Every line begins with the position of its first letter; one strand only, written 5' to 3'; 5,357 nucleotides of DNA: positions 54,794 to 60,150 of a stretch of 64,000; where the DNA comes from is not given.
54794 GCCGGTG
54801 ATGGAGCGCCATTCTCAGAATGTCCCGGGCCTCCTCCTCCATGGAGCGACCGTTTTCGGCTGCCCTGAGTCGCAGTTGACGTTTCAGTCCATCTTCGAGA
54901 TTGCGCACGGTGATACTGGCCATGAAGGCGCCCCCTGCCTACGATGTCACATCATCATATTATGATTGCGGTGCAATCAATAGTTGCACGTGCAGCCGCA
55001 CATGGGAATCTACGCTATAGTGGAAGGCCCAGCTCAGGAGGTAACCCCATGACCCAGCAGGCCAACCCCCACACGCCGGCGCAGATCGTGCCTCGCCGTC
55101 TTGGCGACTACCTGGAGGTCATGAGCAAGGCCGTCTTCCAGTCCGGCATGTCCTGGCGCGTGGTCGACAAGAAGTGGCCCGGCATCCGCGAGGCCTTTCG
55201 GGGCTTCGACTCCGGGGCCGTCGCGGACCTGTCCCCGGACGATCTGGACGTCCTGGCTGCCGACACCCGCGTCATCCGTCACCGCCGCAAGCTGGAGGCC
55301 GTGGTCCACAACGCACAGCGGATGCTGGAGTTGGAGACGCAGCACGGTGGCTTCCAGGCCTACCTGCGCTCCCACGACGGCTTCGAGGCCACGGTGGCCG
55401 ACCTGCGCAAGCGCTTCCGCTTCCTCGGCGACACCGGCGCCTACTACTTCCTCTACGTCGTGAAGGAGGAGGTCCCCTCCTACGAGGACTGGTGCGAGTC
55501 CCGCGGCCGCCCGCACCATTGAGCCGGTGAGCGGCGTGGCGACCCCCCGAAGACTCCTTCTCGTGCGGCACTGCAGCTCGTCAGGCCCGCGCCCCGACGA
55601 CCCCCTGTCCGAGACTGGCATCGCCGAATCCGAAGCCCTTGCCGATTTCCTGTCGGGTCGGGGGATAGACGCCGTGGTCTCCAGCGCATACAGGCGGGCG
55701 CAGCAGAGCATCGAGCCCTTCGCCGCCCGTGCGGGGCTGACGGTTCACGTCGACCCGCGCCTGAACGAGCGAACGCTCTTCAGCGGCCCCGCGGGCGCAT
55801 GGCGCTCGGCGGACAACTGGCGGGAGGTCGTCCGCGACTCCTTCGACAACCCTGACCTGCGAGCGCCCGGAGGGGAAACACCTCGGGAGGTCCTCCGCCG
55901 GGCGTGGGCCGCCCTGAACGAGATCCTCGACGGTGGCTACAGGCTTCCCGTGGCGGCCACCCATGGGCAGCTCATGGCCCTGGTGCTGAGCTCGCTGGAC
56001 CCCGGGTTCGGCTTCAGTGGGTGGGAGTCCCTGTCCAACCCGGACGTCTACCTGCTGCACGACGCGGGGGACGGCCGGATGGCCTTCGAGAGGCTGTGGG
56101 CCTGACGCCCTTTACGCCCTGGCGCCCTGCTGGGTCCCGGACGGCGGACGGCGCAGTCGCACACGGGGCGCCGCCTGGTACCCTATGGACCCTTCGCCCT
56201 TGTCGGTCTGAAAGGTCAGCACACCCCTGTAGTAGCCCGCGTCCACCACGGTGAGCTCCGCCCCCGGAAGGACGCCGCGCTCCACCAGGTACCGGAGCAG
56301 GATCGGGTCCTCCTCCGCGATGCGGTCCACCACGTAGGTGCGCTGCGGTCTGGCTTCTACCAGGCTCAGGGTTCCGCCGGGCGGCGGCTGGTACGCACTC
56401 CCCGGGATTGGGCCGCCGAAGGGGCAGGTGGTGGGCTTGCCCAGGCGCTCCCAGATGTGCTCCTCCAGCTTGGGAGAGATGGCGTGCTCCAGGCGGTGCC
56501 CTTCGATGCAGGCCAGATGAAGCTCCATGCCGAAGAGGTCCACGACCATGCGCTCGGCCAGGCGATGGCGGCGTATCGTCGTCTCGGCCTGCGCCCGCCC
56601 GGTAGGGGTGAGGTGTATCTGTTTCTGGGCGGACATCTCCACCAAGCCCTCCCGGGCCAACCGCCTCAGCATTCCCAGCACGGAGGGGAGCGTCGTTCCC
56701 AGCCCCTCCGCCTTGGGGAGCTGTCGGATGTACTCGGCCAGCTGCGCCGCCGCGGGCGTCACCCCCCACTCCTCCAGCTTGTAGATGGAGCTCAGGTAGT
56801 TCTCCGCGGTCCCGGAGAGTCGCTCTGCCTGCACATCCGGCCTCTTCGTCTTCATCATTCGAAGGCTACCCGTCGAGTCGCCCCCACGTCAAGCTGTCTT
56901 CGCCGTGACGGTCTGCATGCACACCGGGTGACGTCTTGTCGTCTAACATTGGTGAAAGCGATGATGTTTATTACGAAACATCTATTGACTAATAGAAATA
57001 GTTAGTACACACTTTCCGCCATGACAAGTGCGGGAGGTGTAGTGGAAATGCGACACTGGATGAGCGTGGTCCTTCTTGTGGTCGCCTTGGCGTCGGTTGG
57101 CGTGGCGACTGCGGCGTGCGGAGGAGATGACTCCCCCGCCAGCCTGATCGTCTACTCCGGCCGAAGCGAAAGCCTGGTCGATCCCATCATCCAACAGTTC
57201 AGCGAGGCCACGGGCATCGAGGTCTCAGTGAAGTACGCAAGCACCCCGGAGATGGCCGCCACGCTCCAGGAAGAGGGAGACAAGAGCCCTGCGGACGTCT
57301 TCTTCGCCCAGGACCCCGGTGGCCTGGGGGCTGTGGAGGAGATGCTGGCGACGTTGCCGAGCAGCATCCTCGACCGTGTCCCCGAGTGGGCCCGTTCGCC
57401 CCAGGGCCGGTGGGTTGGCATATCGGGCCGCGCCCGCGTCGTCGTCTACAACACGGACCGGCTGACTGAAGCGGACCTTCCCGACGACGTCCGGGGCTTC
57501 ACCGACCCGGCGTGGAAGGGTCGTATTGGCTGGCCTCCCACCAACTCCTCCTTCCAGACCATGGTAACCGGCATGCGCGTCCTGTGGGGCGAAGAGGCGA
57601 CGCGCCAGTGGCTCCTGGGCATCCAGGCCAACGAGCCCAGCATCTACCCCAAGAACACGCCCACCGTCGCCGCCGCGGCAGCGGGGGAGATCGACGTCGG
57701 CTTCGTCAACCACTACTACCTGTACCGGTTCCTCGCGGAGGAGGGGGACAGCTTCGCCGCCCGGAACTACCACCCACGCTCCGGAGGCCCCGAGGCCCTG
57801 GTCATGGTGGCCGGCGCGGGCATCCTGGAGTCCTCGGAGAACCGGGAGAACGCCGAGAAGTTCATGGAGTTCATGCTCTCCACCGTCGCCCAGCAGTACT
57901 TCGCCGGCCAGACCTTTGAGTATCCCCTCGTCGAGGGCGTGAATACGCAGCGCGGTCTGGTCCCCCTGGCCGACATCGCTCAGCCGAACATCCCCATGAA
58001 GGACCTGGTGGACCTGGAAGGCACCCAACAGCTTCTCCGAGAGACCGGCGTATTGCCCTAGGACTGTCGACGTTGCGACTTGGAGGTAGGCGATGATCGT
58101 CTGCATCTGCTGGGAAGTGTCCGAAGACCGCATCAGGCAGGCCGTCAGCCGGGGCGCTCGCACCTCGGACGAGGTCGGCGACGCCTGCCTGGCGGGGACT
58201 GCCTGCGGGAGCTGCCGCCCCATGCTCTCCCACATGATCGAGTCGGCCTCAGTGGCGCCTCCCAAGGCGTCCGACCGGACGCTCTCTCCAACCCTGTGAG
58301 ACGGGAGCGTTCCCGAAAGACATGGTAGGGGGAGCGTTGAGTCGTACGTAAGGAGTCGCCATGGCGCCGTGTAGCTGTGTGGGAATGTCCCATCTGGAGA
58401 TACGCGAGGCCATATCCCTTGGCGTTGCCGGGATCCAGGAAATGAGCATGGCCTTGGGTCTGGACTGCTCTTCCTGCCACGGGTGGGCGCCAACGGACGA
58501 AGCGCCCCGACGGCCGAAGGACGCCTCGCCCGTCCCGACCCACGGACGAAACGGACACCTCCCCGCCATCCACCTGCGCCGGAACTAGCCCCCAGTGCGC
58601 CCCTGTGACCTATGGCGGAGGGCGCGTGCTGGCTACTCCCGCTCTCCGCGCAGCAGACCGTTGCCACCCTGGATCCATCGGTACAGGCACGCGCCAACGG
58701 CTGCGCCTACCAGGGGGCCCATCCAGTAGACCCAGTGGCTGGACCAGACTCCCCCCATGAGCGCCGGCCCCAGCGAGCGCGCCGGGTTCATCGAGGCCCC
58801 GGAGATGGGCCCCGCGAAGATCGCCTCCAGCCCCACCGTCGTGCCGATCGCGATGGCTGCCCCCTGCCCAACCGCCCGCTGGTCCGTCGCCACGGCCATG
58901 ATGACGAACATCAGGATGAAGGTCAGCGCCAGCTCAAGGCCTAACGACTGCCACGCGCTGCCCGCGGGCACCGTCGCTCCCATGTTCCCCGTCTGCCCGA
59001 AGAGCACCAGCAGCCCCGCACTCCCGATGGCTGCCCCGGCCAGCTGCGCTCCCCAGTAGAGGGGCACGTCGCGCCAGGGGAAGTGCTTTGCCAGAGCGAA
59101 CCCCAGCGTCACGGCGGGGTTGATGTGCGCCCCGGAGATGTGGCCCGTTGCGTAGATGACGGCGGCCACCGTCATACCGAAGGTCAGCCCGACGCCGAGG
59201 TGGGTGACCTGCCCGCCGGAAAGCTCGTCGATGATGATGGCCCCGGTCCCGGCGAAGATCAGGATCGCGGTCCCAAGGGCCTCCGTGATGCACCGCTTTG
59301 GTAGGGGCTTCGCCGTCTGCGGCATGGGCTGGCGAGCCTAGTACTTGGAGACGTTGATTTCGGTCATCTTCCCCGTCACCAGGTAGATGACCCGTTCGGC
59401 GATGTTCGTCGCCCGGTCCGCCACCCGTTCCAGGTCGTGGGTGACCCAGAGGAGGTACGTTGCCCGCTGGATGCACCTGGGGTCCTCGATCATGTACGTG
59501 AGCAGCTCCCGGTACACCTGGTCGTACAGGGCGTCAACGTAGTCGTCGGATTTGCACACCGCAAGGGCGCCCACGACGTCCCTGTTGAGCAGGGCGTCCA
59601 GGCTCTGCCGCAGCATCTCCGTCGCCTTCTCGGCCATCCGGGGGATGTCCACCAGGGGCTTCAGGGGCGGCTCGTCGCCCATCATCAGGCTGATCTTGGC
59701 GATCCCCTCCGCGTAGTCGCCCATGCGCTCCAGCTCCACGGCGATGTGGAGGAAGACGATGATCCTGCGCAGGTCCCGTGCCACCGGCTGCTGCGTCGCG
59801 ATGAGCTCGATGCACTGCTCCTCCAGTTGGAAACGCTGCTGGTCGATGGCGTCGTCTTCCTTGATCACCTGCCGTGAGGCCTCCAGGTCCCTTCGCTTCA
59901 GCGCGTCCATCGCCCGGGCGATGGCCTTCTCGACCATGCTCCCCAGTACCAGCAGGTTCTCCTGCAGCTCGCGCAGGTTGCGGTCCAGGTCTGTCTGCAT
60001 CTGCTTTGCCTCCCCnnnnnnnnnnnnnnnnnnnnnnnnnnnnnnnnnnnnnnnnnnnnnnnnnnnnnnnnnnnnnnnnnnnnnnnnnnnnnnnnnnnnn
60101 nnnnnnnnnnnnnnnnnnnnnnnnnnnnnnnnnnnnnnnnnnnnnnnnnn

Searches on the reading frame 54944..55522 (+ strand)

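Call 48: search_protein_families(library=pfam, proteins=[window:54944-55522:+], max_evalue=0.001)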
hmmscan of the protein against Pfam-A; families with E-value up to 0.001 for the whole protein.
window:54944-55522:+ (192 aa): 1 family
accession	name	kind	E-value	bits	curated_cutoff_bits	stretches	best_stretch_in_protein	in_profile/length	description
PF03352.18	Adenine_glyco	-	3.8e-20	72.9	25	1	58-151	28-121/177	Methyladenine glycosylase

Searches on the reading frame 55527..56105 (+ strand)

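Call 48: search_protein_families(library=pfam, proteins=[window:55527-56105:+], max_evalue=0.001)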
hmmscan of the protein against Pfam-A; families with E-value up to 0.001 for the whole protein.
window:55527-56105:+ (192 aa): 1 family
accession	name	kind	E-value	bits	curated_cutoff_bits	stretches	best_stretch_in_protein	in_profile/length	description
PF00300.27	His_Phos_1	-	2.5e-24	86.5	21.7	1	10-169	1-169/194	Histidine phosphatase superfamily (branch 1)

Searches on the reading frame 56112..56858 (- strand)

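Call 48: search_protein_families(library=pfam, proteins=[window:56112-56858:-], max_evalue=0.001)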
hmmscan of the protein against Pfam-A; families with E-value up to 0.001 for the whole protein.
window:56112-56858:- (248 aa): 3 families
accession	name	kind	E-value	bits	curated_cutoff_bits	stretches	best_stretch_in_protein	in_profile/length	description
PF02742.21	Fe_dep_repr_C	-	2.1e-21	76.1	27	1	84-152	1-69/70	Iron dependent repressor, metal binding and dimerisation domain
PF04023.20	FeoA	-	4.8e-10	39.8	23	1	165-235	2-72/74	FeoA domain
PF01325.25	Fe_dep_repress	-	4.5e-08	33.6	26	1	14-79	2-58/60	Iron dependent repressor, N-terminal DNA binding domain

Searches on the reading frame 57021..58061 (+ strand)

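Call 48: search_protein_families(library=pfam, proteins=[window:57021-58061:+], max_evalue=0.001)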
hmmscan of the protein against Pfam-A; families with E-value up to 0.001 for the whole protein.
window:57021-58061:+ (346 aa): 4 families
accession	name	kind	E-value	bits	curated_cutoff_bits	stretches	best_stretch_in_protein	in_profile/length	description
PF13416.11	SBP_bac_8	-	1.1e-20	75.1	27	1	56-308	2-266/279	Bacterial extracellular solute-binding protein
PF13343.11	SBP_bac_6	-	1.8e-20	73.9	24.6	1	93-307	14-220/245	Bacterial extracellular solute-binding protein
PF01547.30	SBP_bac_1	-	7.3e-17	62.7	26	1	51-292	9-307/307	Bacterial extracellular solute-binding protein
PF13531.11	SBP_bac_11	-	5.7e-13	49.6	25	1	45-297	4-224/227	Bacterial extracellular solute-binding protein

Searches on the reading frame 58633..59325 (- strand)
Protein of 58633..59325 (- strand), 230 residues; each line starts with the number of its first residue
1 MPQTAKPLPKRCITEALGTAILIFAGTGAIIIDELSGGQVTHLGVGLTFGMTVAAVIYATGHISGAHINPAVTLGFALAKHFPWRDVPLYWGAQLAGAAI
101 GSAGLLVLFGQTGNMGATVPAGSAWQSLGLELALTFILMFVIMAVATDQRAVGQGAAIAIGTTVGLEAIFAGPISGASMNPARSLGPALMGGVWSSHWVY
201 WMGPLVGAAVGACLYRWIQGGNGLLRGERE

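Call 48: search_protein_families(library=pfam, proteins=[window:58633-59325:-], max_evalue=0.001)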
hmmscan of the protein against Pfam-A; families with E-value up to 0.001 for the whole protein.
window:58633-59325:- (230 aa): 1 family
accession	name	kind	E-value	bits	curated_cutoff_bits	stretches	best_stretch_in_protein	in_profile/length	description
PF00230.25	MIP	-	2e-58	198.2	25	1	9-215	8-222/222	Major intrinsic protein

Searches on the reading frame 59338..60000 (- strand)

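Call 48: search_protein_families(library=pfam, proteins=[window:59338-60000:-], max_evalue=0.001)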
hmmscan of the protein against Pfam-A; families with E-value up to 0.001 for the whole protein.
window:59338-60000:- (220 aa): 1 family
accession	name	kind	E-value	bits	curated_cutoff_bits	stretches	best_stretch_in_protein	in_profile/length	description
PF01895.24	PhoU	-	4.4e-47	158.8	23.5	2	19-103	4-88/89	PhoU domain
